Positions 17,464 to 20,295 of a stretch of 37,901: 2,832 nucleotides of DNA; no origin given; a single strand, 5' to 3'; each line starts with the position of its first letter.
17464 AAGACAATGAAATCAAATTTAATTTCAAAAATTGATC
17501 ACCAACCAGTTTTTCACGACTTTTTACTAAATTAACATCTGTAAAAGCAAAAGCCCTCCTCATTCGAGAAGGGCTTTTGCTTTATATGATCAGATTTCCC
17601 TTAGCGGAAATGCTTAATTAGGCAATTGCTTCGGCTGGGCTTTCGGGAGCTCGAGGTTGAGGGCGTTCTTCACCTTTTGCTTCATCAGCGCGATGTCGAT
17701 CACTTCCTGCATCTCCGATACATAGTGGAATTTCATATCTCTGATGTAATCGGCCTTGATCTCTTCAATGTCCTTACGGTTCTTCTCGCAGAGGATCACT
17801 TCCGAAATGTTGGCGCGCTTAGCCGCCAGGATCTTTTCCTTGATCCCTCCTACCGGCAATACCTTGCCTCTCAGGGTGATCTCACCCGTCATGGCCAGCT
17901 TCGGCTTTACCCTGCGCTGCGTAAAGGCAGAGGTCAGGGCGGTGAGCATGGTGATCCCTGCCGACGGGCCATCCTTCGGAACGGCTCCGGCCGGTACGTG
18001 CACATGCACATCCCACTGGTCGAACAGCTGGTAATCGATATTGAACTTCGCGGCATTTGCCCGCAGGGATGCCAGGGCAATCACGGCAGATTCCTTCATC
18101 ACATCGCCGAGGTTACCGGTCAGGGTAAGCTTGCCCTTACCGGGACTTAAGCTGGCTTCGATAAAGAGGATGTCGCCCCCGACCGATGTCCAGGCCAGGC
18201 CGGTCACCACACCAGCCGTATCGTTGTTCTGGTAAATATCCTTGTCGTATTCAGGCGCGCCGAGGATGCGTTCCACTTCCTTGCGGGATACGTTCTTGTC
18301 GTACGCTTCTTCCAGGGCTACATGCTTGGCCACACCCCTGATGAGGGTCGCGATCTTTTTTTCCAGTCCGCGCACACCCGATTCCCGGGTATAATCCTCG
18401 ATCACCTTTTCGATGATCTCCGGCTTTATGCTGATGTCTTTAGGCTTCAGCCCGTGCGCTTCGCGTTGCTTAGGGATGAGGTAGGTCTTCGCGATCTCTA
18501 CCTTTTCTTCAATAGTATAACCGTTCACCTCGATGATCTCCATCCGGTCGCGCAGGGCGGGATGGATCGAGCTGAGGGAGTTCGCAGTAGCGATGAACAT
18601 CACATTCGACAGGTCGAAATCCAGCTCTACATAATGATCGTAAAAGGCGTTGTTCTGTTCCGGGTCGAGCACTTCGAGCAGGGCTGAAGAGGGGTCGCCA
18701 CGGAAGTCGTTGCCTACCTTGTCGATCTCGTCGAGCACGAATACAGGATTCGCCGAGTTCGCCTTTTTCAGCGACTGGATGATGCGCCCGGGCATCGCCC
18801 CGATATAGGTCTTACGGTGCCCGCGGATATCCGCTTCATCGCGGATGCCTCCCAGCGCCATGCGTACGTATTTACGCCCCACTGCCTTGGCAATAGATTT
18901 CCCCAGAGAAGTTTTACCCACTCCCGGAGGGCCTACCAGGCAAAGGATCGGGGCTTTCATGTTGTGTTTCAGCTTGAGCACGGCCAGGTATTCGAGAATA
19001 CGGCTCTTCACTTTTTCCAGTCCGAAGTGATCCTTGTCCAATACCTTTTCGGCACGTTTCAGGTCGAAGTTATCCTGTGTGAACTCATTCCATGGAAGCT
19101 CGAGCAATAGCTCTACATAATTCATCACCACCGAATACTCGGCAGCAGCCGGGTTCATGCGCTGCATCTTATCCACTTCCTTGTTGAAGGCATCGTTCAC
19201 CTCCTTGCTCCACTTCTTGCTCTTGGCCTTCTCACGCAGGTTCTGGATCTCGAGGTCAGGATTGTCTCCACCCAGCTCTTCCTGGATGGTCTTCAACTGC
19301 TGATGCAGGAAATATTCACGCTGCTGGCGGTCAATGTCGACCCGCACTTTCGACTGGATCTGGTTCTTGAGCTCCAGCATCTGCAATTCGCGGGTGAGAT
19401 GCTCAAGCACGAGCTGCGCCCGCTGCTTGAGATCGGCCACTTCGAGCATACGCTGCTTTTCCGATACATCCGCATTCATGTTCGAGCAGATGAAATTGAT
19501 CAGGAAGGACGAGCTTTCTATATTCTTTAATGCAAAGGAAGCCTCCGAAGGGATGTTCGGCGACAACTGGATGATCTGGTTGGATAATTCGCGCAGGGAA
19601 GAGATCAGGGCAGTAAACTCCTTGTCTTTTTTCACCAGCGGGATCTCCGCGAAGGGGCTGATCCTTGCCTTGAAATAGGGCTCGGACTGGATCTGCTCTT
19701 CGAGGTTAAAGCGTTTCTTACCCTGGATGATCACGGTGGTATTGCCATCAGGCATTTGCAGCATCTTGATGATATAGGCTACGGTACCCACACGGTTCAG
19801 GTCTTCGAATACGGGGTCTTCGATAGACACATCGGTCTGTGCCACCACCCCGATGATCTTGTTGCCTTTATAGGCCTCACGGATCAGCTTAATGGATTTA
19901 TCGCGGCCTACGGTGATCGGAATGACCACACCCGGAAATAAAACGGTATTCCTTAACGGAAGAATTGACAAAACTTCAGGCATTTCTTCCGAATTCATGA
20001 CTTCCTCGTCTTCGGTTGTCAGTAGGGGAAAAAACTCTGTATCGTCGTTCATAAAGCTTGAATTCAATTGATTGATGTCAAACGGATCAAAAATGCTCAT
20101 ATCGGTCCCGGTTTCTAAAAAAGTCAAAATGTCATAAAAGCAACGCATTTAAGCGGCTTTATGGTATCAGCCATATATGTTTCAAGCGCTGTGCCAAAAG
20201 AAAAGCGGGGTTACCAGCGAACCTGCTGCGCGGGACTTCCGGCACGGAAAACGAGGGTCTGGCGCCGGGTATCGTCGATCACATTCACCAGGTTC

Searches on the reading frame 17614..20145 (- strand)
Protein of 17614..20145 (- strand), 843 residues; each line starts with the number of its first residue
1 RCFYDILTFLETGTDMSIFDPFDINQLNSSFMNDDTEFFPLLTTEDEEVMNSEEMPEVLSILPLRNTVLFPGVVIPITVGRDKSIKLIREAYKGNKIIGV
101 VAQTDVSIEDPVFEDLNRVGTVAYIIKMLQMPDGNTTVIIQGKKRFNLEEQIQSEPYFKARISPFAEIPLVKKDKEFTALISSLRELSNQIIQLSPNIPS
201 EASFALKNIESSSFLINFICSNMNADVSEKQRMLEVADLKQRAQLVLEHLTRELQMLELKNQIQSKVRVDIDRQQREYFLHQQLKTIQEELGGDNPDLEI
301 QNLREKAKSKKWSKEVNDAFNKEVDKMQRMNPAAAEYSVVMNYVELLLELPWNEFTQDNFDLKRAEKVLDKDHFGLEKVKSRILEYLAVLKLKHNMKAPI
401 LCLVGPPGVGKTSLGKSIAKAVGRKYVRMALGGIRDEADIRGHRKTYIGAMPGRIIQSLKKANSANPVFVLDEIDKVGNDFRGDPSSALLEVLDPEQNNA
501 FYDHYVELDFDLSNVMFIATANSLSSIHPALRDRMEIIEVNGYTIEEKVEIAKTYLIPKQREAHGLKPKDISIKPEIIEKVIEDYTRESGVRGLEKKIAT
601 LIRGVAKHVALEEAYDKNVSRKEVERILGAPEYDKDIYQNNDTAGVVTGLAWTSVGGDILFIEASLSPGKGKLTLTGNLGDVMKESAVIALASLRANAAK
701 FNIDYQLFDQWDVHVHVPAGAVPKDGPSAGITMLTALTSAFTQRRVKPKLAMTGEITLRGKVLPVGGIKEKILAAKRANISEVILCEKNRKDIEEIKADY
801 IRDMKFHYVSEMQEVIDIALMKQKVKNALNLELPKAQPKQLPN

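Call 63: search_protein_families(library=pfam, proteins=[window:17614-20145:-], max_evalue=0.001)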
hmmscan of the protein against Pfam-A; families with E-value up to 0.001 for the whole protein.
window:17614-20145:- (843 aa): 11 families
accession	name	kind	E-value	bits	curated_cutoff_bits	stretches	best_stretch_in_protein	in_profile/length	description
PF05362.19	Lon_C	-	1.5e-85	286.4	21.1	1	619-821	2-204/205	Lon protease (S16) C-terminal proteolytic domain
PF02190.22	LON_substr_bdg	-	7e-50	170.2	28.7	1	59-252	2-200/200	ATP-dependent protease La (LON) substrate-binding domain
PF00004.35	AAA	-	1.3e-26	94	21.2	1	401-539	1-127/131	ATPase family associated with various cellular activities (AAA)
PF22667.2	Lon_lid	-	2.8e-19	68.9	27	1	562-613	1-52/57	Lon protease AAA+ ATPase lid domain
PF07728.20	AAA_5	-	3.9e-11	43.6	22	1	401-535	2-139/139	AAA domain (dynein-related subfamily)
PF13541.12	ChlI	-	1.4e-06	28.7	27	1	662-789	1-121/121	Subunit ChlI of Mg-chelatase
PF08298.17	AAA_PrkA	-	3.8e-05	23.4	25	1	369-423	57-110/358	PrkA AAA domain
PF13401.12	AAA_22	-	0.00013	22.7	27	0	397-481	4-97/130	AAA domain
PF13191.12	AAA_16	-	0.00026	22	32.6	0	395-451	22-73/167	AAA ATPase domain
PF13173.12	AAA_14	-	0.00047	20.6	27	0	399-547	3-127/129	AAA domain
PF07724.20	AAA_2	-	0.00099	19.6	27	0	402-526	7-128/166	AAA domain (Cdc48 subfamily)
